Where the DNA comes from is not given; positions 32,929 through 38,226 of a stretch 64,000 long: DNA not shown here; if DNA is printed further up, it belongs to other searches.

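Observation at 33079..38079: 1667-aa protein: about 1200-residue uncharacterised N-terminal region fused to an AAA_5 ATPase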

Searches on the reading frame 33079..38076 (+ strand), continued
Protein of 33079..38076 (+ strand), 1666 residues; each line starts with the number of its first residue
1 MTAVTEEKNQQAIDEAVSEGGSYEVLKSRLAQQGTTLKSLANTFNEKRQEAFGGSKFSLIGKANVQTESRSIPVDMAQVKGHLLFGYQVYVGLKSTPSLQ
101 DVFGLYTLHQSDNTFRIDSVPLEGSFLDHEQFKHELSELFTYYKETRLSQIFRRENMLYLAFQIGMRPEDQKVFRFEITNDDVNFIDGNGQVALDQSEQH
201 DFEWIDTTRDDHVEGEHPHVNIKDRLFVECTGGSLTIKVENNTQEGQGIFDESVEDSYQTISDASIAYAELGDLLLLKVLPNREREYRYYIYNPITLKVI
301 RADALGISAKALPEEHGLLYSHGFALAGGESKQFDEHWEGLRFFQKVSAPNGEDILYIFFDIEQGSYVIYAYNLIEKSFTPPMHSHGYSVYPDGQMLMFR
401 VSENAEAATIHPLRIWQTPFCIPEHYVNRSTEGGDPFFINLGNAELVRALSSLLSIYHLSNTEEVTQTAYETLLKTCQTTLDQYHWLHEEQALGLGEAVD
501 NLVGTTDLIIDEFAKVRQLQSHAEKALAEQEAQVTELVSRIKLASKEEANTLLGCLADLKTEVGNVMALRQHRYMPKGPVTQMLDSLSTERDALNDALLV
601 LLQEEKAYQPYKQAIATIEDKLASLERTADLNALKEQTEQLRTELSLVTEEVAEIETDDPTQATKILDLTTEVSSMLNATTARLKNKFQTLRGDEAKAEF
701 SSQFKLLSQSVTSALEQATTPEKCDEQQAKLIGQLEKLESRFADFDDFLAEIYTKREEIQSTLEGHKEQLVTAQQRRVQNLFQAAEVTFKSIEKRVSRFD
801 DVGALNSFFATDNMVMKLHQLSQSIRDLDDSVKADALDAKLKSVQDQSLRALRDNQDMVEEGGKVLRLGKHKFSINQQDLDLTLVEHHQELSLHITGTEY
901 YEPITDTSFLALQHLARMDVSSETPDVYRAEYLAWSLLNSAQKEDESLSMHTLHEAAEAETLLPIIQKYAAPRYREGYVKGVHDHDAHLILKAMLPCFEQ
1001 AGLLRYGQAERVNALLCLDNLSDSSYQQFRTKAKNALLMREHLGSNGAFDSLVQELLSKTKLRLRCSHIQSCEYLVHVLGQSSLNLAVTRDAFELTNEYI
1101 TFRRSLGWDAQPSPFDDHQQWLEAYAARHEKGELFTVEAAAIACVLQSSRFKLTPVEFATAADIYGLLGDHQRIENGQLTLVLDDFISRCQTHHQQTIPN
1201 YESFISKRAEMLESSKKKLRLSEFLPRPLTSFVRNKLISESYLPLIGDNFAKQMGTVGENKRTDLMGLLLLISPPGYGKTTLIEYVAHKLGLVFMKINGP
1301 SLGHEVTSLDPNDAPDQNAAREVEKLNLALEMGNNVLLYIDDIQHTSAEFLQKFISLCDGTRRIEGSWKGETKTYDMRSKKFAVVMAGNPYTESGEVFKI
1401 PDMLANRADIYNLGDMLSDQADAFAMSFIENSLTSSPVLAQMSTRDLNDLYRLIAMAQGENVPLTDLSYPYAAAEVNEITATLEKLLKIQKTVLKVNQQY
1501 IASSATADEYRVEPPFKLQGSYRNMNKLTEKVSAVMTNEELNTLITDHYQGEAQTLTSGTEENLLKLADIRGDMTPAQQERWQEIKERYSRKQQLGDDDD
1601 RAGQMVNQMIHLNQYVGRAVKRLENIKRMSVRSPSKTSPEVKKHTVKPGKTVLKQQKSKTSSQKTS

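Call 10: find_homologous_proteins(query=window:33079-38076:+)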
Query window:33079-38076:+ (1666 aa): 1034 proteins with E <= 0.001 among 8000 candidates; the best 120 are listed.
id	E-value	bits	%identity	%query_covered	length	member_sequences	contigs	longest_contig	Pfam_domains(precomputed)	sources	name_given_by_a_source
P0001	0.0e+0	3723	100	100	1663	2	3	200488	PF12458.14,PF00004.36,PF07728.21,PF25472.2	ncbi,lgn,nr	nr:DNA repair ATPase [Algicola sagamiensis]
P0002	0.0e+0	2580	69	98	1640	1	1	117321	PF12458.14,PF00004.36,PF07728.21,PF25472.2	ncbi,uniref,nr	ncbi:DNA repair ATPase [Photobacterium sp. SDRW27]|uniref:DNA repair ATPase n=1 Tax=Photobacterium o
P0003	0.0e+0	2563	69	97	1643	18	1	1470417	PF12458.14,PF00004.36,PF07728.21,PF25472.2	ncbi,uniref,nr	ncbi:DNA repair ATPase [Photobacterium chitinilyticum]|uniref:DNA repair ATPase n=1 Tax=Photobacteri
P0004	0.0e+0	2539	69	97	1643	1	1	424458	PF12458.14,PF00004.36,PF07728.21,PF25472.2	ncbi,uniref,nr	ncbi:DNA repair ATPase [uncultured Photobacterium sp.]|uniref:DNA repair ATPase n=1 Tax=uncultured P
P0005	0.0e+0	2528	69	97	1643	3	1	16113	PF12458.14,PF00004.36,PF07728.21,PF25472.2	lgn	-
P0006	0.0e+0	2465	67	97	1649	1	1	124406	PF12458.14,PF00004.36,PF07728.21,PF25472.2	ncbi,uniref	ncbi:DNA repair ATPase [Photobacterium nomapromontoriensis]|uniref:DNA repair ATPase n=1 Tax=Photoba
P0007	0.0e+0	2433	66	99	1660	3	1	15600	PF12458.14,PF00004.36,PF07728.21,PF25472.2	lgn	-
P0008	0.0e+0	2397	65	97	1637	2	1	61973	PF12458.14,PF00004.36,PF07728.21,PF25472.2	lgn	-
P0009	0.0e+0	2383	65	96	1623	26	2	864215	PF12458.14,PF00004.36,PF13401.13,PF07728.21,PF25472.2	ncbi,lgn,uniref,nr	ncbi:DNA repair ATPase [Photobacterium halotolerans]|uniref:DNA repair ATPase n=1 Tax=Photobacterium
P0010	0.0e+0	2371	64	97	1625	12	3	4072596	PF12458.14,PF00004.36,PF07728.21,PF25472.2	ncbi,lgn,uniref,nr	ncbi:hypothetical protein TUMSATVNIG1_31980 [Vibrio nigripulchritudo]|uniref:DNA repair ATPase n=1 T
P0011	0.0e+0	2360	64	97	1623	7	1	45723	PF12458.14,PF00004.36,PF07728.21,PF25472.2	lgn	-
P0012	0.0e+0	2332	64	96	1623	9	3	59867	PF12458.14,PF00004.36,PF07728.21,PF25472.2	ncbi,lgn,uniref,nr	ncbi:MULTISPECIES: DNA repair ATPase [unclassified Vibrio]|uniref:DNA repair ATPase n=1 Tax=unclassi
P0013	0.0e+0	2324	63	97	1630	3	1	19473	PF12458.14,PF00004.36,PF07728.21,PF25472.2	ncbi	-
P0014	0.0e+0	2306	63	96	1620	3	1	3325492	PF12458.14,PF00004.36,PF07728.21,PF25472.2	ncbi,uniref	ncbi:DNA repair ATPase [Vibrio europaeus]|uniref:DNA repair ATPase n=1 Tax=Vibrio europaeus TaxID=30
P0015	0.0e+0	2304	62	97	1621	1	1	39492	PF12458.14,PF00004.36,PF07728.21,PF25472.2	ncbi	-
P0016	0.0e+0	2303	64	97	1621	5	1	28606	PF12458.14,PF00004.36,PF07728.21,PF25472.2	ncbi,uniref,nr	ncbi:DNA repair ATPase [Grimontia marina]|uniref:Chromosome partition protein Smc n=1 Tax=Grimontia 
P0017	0.0e+0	2299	63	96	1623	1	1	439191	PF12458.14,PF00004.36,PF07728.21,PF25472.2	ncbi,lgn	-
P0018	0.0e+0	2296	63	97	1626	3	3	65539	PF12458.14,PF00004.36,PF07728.21,PF25472.2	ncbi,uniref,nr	ncbi:DNA repair ATPase [Vibrio sagamiensis]|uniref:AAA+ ATPase domain-containing protein n=1 Tax=Vib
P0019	0.0e+0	2296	63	96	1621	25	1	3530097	PF12458.14,PF00004.36,PF07728.21,PF25472.2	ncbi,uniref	ncbi:DNA repair ATPase [Enterovibrio norvegicus]|uniref:DNA repair ATPase n=1 Tax=Enterovibrio norve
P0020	0.0e+0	2289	62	96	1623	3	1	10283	PF12458.14,PF00004.36,PF07728.21,PF25472.2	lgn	-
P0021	0.0e+0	2288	63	96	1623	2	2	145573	PF12458.14,PF00004.36,PF07728.21,PF25472.2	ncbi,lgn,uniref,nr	ncbi:DNA repair ATPase [Vibrio ostreicida]|uniref:DNA repair ATPase n=1 Tax=Vibrio ostreicida TaxID=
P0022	0.0e+0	2288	63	97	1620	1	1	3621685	PF12458.14,PF00004.36,PF07728.21,PF25472.2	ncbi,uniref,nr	ncbi:DNA repair ATPase [Thaumasiovibrio subtropicus]|uniref:DNA repair ATPase n=1 Tax=Thaumasiovibri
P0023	0.0e+0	2286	63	96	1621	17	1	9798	PF12458.14,PF00004.36,PF07728.21,PF25472.2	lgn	-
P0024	0.0e+0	2285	62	96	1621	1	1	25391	PF12458.14,PF00004.36,PF07728.21,PF25472.2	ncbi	-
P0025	0.0e+0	2277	62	96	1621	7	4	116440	PF12458.14,PF00004.36,PF07728.21,PF25472.2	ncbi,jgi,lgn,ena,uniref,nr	ncbi:DNA repair ATPase [Vibrio brasiliensis]|uniref:DNA repair ATPase n=1 Tax=Vibrio brasiliensis Ta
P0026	0.0e+0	2262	62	96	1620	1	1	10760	PF12458.14,PF00004.36,PF07728.21,PF25472.2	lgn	-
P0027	0.0e+0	2262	62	96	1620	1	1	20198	PF12458.14,PF00004.36,PF07728.21,PF25472.2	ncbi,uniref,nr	ncbi:DNA repair ATPase [Vibrio hyugaensis]|uniref:DNA repair ATPase n=1 Tax=Vibrio hyugaensis TaxID=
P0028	0.0e+0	2262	62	96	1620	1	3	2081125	PF12458.14,PF00004.36,PF07728.21,PF25472.2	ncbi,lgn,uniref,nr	ncbi:hypothetical protein GCM10007906_40370 [Vibrio hyugaensis]|uniref:AAA+ ATPase domain-containing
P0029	0.0e+0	2262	62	96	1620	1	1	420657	PF12458.14,PF00004.36,PF07728.21,PF25472.2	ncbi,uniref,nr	ncbi:DNA repair ATPase [Vibrio hyugaensis]|uniref:DNA repair ATPase n=1 Tax=Vibrio hyugaensis TaxID=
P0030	0.0e+0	2261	62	96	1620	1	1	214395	PF12458.14,PF00004.36,PF07728.21,PF25472.2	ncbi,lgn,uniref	ncbi:DNA repair ATPase [Vibrio hyugaensis]|uniref:DNA repair ATPase n=1 Tax=Vibrio hyugaensis TaxID=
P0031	0.0e+0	2260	62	96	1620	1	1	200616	PF12458.14,PF00004.36,PF07728.21,PF25472.2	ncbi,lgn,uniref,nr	ncbi:DNA repair ATPase [Vibrio jasicida]|uniref:DNA repair ATPase n=1 Tax=Vibrio jasicida TaxID=7662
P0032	0.0e+0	2260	62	96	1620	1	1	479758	PF12458.14,PF00004.36,PF07728.21,PF25472.2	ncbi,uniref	ncbi:DNA repair ATPase [Vibrio jasicida]|uniref:DNA repair ATPase n=1 Tax=Vibrio jasicida TaxID=7662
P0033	0.0e+0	2259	62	96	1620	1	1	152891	PF12458.14,PF00004.36,PF07728.21,PF25472.2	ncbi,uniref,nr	ncbi:DNA repair ATPase [Vibrio hyugaensis]|uniref:DNA repair ATPase n=1 Tax=Vibrio hyugaensis TaxID=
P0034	0.0e+0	2259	61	97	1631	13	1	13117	PF12458.14,PF00004.36,PF07728.21,PF25472.2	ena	-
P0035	0.0e+0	2259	62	96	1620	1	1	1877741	PF12458.14,PF00004.36,PF07728.21,PF25472.2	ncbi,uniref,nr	ncbi:ATPase [Vibrio campbellii]|uniref:DNA repair ATPase n=1 Tax=Vibrio campbellii TaxID=680 RepID=U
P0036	0.0e+0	2258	62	96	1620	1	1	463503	PF12458.14,PF00004.36,PF07728.21,PF25472.2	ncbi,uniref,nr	ncbi:ATPase [Vibrio jasicida]|uniref:ATPase n=1 Tax=Vibrio jasicida TaxID=766224 RepID=A0AAU9QKL0_9V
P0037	0.0e+0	2256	62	96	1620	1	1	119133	PF12458.14,PF00004.36,PF07728.21,PF25472.2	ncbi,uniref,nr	ncbi:DNA repair ATPase [Vibrio hyugaensis]|uniref:DNA repair ATPase n=1 Tax=Vibrio hyugaensis TaxID=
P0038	0.0e+0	2256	62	96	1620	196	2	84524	PF12458.14,PF00004.36,PF07728.21,PF25472.2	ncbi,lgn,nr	ncbi:DNA repair ATPase [Vibrio campbellii]|nr:DNA repair ATPase [Vibrio campbellii]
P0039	0.0e+0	2256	62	96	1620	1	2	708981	PF12458.14,PF00004.36,PF07728.21,PF25472.2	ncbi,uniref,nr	ncbi:ATPase [Vibrio jasicida]|uniref:DNA repair ATPase n=1 Tax=Vibrio jasicida TaxID=766224 RepID=UP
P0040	0.0e+0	2255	62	96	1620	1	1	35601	PF12458.14,PF00004.36,PF07728.21,PF25472.2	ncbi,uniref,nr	ncbi:DNA repair ATPase [Vibrio jasicida]|uniref:DNA repair ATPase n=1 Tax=Vibrio jasicida TaxID=7662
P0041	0.0e+0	2255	62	96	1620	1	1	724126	PF12458.14,PF00004.36,PF07728.21,PF25472.2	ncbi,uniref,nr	ncbi:ATPase [Vibrio jasicida]|uniref:DNA repair ATPase n=1 Tax=Vibrio jasicida TaxID=766224 RepID=UP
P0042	0.0e+0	2253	62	97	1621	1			PF12458.14,PF00004.36,PF07728.21,PF25472.2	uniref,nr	uniref:DNA repair ATPase n=1 Tax=Thaumasiovibrio occultus TaxID=1891184 RepID=UPI000B362145|nr:DNA r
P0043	0.0e+0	2253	62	96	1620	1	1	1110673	PF12458.14,PF00004.36,PF07728.21,PF25472.2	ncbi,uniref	ncbi:DNA repair ATPase [Vibrio owensii]|uniref:DNA repair ATPase n=1 Tax=Vibrio owensii TaxID=696485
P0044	0.0e+0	2252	62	96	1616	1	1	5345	PF12458.14,PF00004.36,PF07728.21,PF25472.2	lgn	-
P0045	0.0e+0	2248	62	96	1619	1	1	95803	PF12458.14,PF00004.36,PF07728.21,PF25472.2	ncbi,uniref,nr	ncbi:DNA repair ATPase [Vibrio sp. Sgm 5]|uniref:DNA repair ATPase n=1 Tax=Vibrio sp. Sgm 5 TaxID=29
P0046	0.0e+0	2248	61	97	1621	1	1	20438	PF12458.14,PF00004.36,PF07728.21,PF25472.2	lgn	-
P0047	0.0e+0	2247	62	96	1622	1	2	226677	PF12458.14,PF00004.36,PF07728.21,PF25472.2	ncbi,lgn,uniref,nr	ncbi:DNA repair ATPase [Veronia pacifica]|uniref:ATPase n=1 Tax=Veronia pacifica TaxID=1080227 RepID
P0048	0.0e+0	2223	61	96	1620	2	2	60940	PF12458.14,PF00004.36,PF07728.21,PF25472.2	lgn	-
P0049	0.0e+0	2218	61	96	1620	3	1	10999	PF12458.14,PF00004.36,PF07728.21,PF25472.2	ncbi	-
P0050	0.0e+0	2213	61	97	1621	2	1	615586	PF12458.14,PF00004.36,PF07728.21,PF25472.2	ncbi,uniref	ncbi:DNA repair ATPase [Vibrio sp. WXL210]|uniref:DNA repair ATPase n=1 Tax=Vibrio sp. WXL210 TaxID=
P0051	0.0e+0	2187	60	96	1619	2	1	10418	PF12458.14,PF00004.36,PF07728.21,PF25472.2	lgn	-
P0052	0.0e+0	2140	59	96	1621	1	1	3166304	PF12458.14,PF00004.36,PF07728.21,PF25472.2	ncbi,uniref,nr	ncbi:DNA repair ATPase [Vibrio sp. SCSIO 43136]|uniref:DNA repair ATPase n=1 Tax=Vibrio sp. SCSIO 43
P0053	0.0e+0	1999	55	97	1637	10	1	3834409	PF12458.14,PF00004.36,PF25472.2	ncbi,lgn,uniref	ncbi:DNA repair ATPase [Neptuniibacter sp. QD72_48]|uniref:DNA repair ATPase n=1 Tax=Neptuniibacter 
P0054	0.0e+0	1992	55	97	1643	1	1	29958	PF12458.14,PF00004.36,PF07728.21,PF25472.2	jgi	-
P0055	0.0e+0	1988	55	97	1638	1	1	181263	PF12458.14,PF00004.36,PF13401.13,PF07728.21,PF25472.2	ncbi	-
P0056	0.0e+0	1986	55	97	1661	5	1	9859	PF12458.14,PF00004.36,PF25472.2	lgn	-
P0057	0.0e+0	1985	55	97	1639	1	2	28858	PF12458.14,PF00004.36,PF07728.21,PF25472.2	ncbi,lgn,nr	ncbi:MAG: DNA repair ATPase [Amphritea sp.]|nr:DNA repair ATPase [Amphritea sp.]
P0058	0.0e+0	1958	55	94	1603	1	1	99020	PF12458.14,PF00004.36,PF13401.13,PF07728.21,PF25472.2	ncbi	ncbi:MAG: DNA repair ATPase [Neptuniibacter sp.]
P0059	0.0e+0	1891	53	97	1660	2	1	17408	PF12458.14,PF00004.36,PF07728.21,PF25472.2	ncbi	-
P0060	0.0e+0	1874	52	97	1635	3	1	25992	PF12458.14,PF00004.36,PF13401.13,PF07728.21,PF25472.2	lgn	-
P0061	0.0e+0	1871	52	96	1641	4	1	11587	PF12458.14,PF00004.36,PF13401.13,PF07728.21,PF25472.2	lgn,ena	-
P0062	0.0e+0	1808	51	97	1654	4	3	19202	PF12458.14,PF00004.36,PF13401.13,PF07728.21,PF25472.2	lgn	-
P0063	0.0e+0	1805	51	97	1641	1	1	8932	PF12458.14,PF00004.36,PF07728.21,PF25472.2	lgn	-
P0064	0.0e+0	1798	60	80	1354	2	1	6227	PF12458.14,PF00004.36,PF25472.2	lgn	-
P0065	0.0e+0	1763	50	96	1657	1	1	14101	PF12458.14,PF00004.36,PF07728.21,PF25472.2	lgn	-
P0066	0.0e+0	1587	45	96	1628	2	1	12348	PF12458.14,PF00004.36,PF13401.13,PF07728.21,PF25472.2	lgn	-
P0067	0.0e+0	1579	45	98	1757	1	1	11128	PF12458.14,PF00004.36,PF13401.13,PF07728.21,PF25472.2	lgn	-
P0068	0.0e+0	1558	45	96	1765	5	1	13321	PF12458.14,PF00004.36,PF07728.21,PF25472.2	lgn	-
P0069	0.0e+0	1554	45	95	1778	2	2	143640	PF12458.14,PF00004.36,PF13401.13,PF07728.21,PF25472.2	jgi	jgi:MoxR-like ATPase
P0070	0.0e+0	1554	45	97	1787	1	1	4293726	PF12458.14,PF00004.36,PF07728.21,PF25472.2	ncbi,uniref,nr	ncbi:DNA repair protein [Bacterioplanes sanyensis]|uniref:DNA repair protein n=1 Tax=Bacterioplanes 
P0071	0.0e+0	1553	45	96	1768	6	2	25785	PF12458.14,PF00004.36,PF13401.13,PF07728.21,PF25472.2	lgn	-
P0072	0.0e+0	1550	45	95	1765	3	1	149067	PF12458.14,PF00004.36,PF13401.13,PF07728.21,PF25472.2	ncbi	-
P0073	0.0e+0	1546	46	95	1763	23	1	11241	PF12458.14,PF00004.36,PF25472.2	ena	-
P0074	0.0e+0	1545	45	97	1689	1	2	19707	PF12458.14,PF00004.36,PF13401.13,PF07728.21,PF25472.2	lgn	-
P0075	0.0e+0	1544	45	96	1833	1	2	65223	PF12458.14,PF00004.36,PF25472.2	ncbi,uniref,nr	ncbi:DNA repair ATPase [Marinibactrum halimedae]|uniref:AAA family ATPase n=1 Tax=Marinibactrum hali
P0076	0.0e+0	1544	45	97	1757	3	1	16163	PF12458.14,PF00004.36,PF13401.13,PF07728.21,PF25472.2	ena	-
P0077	0.0e+0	1542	45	98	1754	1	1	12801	PF12458.14,PF00004.36,PF13401.13,PF07728.21,PF25472.2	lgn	-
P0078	0.0e+0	1542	46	96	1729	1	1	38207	PF12458.14,PF00004.36,PF07728.21,PF25472.2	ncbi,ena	-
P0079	0.0e+0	1540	45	97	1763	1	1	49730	PF12458.14,PF00004.36,PF07728.21,PF25472.2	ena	-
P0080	0.0e+0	1538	45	96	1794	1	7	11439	PF12458.14,PF00004.36,PF13401.13,PF25472.2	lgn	-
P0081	0.0e+0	1537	45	97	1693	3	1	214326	PF12458.14,PF00004.36,PF13401.13,PF07728.21,PF25472.2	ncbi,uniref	ncbi:DNA repair ATPase [Paraglaciecola sp.]|uniref:DNA repair ATPase n=1 Tax=Paraglaciecola sp. TaxI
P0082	0.0e+0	1534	45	96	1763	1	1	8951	PF12458.14,PF00004.36,PF25472.2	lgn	-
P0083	0.0e+0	1533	45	96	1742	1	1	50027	PF12458.14,PF00004.36,PF07728.21,PF25472.2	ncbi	-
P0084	0.0e+0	1533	45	97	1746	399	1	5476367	PF12458.14,PF00004.36,PF07728.21,PF25472.2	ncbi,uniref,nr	ncbi:DNA repair ATPase [Pseudomonas sihuiensis]|uniref:AAA domain (Dynein-related subfamily) n=1 Tax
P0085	0.0e+0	1530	45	96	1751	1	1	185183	PF12458.14,PF00004.36,PF25472.2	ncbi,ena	-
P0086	0.0e+0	1529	45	97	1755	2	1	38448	PF12458.14,PF00004.36,PF13401.13,PF07728.21,PF25472.2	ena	-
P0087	0.0e+0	1527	45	96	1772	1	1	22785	PF12458.14,PF00004.36,PF25472.2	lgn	-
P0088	0.0e+0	1525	44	98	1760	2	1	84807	PF12458.14,PF00004.36,PF13401.13,PF07728.21,PF25472.2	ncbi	-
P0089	0.0e+0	1524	44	96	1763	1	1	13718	PF12458.14,PF00004.36,PF13401.13,PF07728.21,PF25472.2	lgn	-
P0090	0.0e+0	1524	44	97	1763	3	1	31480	PF12458.14,PF00004.36,PF13401.13,PF07728.21,PF25472.2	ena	-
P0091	0.0e+0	1524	44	96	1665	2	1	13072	PF12458.14,PF00004.36,PF13401.13,PF07728.21,PF25472.2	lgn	-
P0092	0.0e+0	1523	44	96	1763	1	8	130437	PF12458.14,PF00004.36,PF13401.13,PF07728.21,PF25472.2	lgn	-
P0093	0.0e+0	1523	44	97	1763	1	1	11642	PF12458.14,PF00004.36,PF13401.13,PF07728.21,PF25472.2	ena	-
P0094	0.0e+0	1523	45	96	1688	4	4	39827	PF12458.14,PF00004.36,PF13401.13,PF07728.21,PF25472.2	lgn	-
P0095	0.0e+0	1523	44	96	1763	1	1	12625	PF12458.14,PF00004.36,PF13401.13,PF07728.21,PF25472.2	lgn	-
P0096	0.0e+0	1523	45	97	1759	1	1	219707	PF12458.14,PF00004.36,PF13401.13,PF07728.21,PF25472.2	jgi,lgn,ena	-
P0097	0.0e+0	1522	44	96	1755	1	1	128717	PF12458.14,PF00004.36,PF13401.13,PF07728.21,PF25472.2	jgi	jgi:hypothetical protein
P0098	0.0e+0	1522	44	98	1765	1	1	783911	PF12458.14,PF00004.36,PF13401.13,PF25472.2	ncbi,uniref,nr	ncbi:AAA family ATPase [Pseudomaricurvus alkylphenolicus]|uniref:DNA repair ATPase n=1 Tax=Pseudomar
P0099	0.0e+0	1521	45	96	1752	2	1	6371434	PF12458.14,PF00004.36,PF13401.13,PF07728.21,PF25472.2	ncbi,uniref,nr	ncbi:DNA repair ATPase [Pseudomonas sp. LPB0260]|uniref:DNA repair ATPase n=1 Tax=Pseudomonas sp. LP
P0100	0.0e+0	1520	44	98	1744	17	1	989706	PF12458.14,PF00004.36,PF07728.21,PF25472.2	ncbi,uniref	ncbi:DNA repair ATPase [Ectopseudomonas hydrolytica]|uniref:DNA repair ATPase n=1 Tax=Ectopseudomona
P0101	0.0e+0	1520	44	99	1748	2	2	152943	PF12458.14,PF00004.36,PF07728.21,PF25472.2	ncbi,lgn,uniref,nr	ncbi:DNA repair ATPase [Pseudomonas indica]|uniref:DNA repair ATPase n=1 Tax=Pseudomonas indica TaxI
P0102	0.0e+0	1519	45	97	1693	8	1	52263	PF12458.14,PF00004.36,PF13401.13,PF07728.21,PF25472.2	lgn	-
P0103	0.0e+0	1518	44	97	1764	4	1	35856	PF12458.14,PF00004.36,PF07728.21,PF25472.2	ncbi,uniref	ncbi:ATPase involved in DNA repair [hydrothermal vent metagenome]|uniref:ATPase involved in DNA repa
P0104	0.0e+0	1518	45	96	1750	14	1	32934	PF12458.14,PF00004.36,PF07728.21,PF25472.2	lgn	-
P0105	0.0e+0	1516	45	99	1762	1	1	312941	PF12458.14,PF00004.36,PF13401.13,PF07728.21,PF25472.2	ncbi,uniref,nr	ncbi:AAA family ATPase [Exilibacterium tricleocarpae]|uniref:AAA family ATPase n=1 Tax=Exilibacteriu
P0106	0.0e+0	1515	44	97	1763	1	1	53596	PF12458.14,PF00004.36,PF13401.13,PF07728.21,PF25472.2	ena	-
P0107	0.0e+0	1514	44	99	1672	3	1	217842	PF12458.14,PF00004.36,PF07728.21,PF25472.2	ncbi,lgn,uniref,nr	ncbi:DNA repair ATPase [Motilimonas eburnea]|uniref:DNA repair ATPase n=1 Tax=Motilimonas eburnea Ta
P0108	0.0e+0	1514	45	96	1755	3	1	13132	PF12458.14,PF00004.36,PF13401.13,PF25472.2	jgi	-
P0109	0.0e+0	1513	44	98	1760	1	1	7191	PF12458.14,PF00004.36,PF13401.13,PF07728.21,PF25472.2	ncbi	-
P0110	0.0e+0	1512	44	96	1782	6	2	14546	PF12458.14,PF25472.2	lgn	-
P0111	0.0e+0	1511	45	97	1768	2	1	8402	PF12458.14,PF00004.36,PF25472.2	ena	-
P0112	0.0e+0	1510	45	97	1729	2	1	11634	PF12458.14,PF00004.36,PF07728.21,PF25472.2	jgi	-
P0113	0.0e+0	1510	44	98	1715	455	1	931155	PF12458.14,PF00004.36,PF07728.21,PF25472.2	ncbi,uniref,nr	ncbi:DNA repair ATPase [Pseudomonas sp. GW456-L15]|uniref:DNA repair ATPase n=1 Tax=Pseudomonas sp. 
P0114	0.0e+0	1508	44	97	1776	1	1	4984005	PF12458.14,PF00004.36,PF25472.2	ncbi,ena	-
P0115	0.0e+0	1508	44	99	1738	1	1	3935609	PF12458.14,PF00004.36,PF07728.21,PF25472.2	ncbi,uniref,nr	ncbi:DNA repair ATPase [Halopseudomonas maritima]|uniref:DNA repair ATPase n=1 Tax=Halopseudomonas m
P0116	0.0e+0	1507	44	97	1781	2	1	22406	PF12458.14,PF00004.36,PF07728.21,PF25472.2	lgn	-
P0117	0.0e+0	1506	45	99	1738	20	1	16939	PF12458.14,PF00004.36,PF07728.21,PF25472.2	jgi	-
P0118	0.0e+0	1506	44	96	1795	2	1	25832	PF12458.14,PF00004.36,PF07728.21,PF25472.2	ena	-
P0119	0.0e+0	1505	45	96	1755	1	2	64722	PF12458.14,PF00004.36,PF07728.21,PF25472.2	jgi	-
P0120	0.0e+0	1505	45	96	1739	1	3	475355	PF12458.14,PF00004.36,PF07728.21,PF25472.2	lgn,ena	-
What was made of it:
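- Checked: The deposited 1663-aa protein (call 10, P0001, 100% identical) implies a start at GTG 33088, which has an AGGA 9 nt upstream.
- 100% identity to a deposited A. sagamiensis protein (call 10).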
